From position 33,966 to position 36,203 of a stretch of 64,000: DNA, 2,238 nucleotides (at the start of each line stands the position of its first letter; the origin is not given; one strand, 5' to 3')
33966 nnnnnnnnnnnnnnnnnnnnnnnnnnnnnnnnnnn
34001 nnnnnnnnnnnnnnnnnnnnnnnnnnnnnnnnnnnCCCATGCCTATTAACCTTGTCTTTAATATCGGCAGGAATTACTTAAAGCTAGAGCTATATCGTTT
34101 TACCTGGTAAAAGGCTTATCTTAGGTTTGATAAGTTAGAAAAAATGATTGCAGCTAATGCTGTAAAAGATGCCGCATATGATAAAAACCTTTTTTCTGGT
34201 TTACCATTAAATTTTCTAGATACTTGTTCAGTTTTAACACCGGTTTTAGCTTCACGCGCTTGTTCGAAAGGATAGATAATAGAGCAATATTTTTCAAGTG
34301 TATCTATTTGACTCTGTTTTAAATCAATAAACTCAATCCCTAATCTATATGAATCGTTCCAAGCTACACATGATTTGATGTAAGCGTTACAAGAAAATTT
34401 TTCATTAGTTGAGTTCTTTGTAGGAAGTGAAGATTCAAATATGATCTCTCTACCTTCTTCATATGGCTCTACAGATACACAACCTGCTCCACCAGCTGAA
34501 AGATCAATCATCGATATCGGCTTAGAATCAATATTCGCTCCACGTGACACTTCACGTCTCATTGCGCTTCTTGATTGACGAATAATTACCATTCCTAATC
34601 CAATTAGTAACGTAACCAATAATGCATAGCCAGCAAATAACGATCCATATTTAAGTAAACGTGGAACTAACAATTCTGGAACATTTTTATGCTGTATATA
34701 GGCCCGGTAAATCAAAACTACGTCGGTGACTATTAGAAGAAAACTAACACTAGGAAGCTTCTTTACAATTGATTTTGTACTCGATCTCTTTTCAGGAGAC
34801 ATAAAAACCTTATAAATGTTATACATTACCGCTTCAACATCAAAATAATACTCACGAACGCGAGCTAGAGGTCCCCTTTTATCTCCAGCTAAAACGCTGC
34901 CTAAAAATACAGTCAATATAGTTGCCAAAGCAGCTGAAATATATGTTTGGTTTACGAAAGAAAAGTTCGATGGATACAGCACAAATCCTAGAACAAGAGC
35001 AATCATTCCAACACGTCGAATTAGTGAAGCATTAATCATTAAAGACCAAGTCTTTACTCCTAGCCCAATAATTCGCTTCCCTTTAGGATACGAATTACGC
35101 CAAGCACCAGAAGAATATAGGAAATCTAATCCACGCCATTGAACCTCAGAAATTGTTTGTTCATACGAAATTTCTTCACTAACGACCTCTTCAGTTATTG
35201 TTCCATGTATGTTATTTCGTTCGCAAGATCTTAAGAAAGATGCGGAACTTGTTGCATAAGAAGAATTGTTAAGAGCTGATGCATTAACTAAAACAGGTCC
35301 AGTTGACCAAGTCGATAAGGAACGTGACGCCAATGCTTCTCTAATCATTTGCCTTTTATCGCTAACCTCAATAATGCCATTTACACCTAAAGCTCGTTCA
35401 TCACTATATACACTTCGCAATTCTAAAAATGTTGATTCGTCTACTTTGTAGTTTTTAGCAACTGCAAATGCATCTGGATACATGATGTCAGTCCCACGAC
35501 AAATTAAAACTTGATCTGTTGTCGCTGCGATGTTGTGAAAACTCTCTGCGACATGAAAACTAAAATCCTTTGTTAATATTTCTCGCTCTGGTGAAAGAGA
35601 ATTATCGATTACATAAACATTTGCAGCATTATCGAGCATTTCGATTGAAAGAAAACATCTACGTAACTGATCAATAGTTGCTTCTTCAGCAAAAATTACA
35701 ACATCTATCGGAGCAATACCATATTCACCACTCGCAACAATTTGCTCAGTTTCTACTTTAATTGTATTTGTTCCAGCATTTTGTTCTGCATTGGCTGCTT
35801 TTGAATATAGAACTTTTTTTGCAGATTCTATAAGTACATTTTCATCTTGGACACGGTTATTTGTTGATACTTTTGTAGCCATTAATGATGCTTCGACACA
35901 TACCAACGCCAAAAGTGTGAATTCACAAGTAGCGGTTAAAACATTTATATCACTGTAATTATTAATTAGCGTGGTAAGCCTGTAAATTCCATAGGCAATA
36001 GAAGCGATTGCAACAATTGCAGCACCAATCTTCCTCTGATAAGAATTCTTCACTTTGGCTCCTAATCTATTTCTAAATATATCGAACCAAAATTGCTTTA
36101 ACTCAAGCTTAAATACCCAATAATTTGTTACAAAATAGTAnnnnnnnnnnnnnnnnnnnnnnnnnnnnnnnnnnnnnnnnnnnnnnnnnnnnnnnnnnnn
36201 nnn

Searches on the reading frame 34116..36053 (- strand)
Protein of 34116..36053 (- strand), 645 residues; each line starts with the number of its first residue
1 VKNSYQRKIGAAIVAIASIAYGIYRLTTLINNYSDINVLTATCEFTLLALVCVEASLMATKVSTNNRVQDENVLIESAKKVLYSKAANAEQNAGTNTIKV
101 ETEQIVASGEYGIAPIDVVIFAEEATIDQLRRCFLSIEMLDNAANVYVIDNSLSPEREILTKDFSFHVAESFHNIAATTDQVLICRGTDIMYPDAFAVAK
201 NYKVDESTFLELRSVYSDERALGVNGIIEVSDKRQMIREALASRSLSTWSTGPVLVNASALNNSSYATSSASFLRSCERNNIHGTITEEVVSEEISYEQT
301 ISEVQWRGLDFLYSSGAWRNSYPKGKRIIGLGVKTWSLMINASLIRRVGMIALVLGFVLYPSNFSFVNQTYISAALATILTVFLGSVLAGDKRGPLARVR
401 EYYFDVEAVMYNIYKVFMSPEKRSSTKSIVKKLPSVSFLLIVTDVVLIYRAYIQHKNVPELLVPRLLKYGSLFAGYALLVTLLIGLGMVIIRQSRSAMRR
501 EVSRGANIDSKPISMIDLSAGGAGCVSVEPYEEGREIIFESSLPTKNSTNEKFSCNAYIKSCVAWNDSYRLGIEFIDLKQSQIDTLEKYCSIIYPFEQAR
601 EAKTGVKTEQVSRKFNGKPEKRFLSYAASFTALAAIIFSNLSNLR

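Call 3: search_protein_families(library=pfam, proteins=[window:34116-36053:-], max_evalue=1)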
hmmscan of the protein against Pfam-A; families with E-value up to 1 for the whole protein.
window:34116-36053:- (645 aa): 1 family
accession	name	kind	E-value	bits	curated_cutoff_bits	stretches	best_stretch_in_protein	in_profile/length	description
PF07238.19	PilZ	-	2.1e-05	25.2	22.5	1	514-590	26-100/102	PilZ domain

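Call 4: search_protein_families(library=ncbifam, proteins=[window:34116-36053:-], max_evalue=1)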
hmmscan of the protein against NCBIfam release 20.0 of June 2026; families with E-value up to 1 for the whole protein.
window:34116-36053:- (645 aa): 0 families

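Call 12: find_homologous_proteins(query=window:34116-36053:-, max_evalue=0.001)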
Query window:34116-36053:- (645 aa): 18 proteins with E <= 0.001 among 8000 candidates.
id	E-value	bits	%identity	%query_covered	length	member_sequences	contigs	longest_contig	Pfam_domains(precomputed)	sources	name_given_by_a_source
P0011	0.0e+0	1403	100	100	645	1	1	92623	PF07238.20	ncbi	ncbi:MAG: PilZ domain-containing protein [Acidimicrobiia bacterium]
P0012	2.9e-269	912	64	99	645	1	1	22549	PF07238.20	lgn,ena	-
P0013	6.3e-258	875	62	100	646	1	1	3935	PF07238.20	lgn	-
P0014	7.2e-256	868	61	100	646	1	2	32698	PF07238.20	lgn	-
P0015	3.9e-255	866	62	100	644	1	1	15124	PF07238.20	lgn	-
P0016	1.6e-253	860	62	100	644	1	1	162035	PF07238.20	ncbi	-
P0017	1.1e-252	858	61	100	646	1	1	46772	PF07238.20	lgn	-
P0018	2.4e-249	847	61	99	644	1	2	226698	PF07238.20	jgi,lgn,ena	-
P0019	2.7e-246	837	60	99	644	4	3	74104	PF07238.20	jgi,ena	-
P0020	3.5e-228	777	55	100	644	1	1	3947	PF07238.20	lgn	-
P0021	1.1e-227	775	56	99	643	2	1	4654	PF07238.20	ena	-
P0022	7.7e-220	749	54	100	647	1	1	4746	PF07238.20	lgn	-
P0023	3.3e-214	731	53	100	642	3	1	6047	PF07238.20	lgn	-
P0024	2.0e-208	712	53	94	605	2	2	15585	PF07238.20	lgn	-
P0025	5.8e-200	684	50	100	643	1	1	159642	PF07238.20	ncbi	-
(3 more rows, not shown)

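Call 69: search_solved_structures(query=A6, max_evalue=10, show_alignments=1)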
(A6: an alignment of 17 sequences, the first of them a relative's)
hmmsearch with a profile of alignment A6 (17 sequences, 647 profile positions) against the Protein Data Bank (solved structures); distinct sequences matched with E-value up to 10: 2.
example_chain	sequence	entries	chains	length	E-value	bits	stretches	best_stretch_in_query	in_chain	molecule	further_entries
7obq_v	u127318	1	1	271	0.11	13.7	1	46-198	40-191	Signal recognition particle receptor subunit beta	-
6yw5_VV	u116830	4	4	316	0.32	12.3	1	64-176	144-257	mS26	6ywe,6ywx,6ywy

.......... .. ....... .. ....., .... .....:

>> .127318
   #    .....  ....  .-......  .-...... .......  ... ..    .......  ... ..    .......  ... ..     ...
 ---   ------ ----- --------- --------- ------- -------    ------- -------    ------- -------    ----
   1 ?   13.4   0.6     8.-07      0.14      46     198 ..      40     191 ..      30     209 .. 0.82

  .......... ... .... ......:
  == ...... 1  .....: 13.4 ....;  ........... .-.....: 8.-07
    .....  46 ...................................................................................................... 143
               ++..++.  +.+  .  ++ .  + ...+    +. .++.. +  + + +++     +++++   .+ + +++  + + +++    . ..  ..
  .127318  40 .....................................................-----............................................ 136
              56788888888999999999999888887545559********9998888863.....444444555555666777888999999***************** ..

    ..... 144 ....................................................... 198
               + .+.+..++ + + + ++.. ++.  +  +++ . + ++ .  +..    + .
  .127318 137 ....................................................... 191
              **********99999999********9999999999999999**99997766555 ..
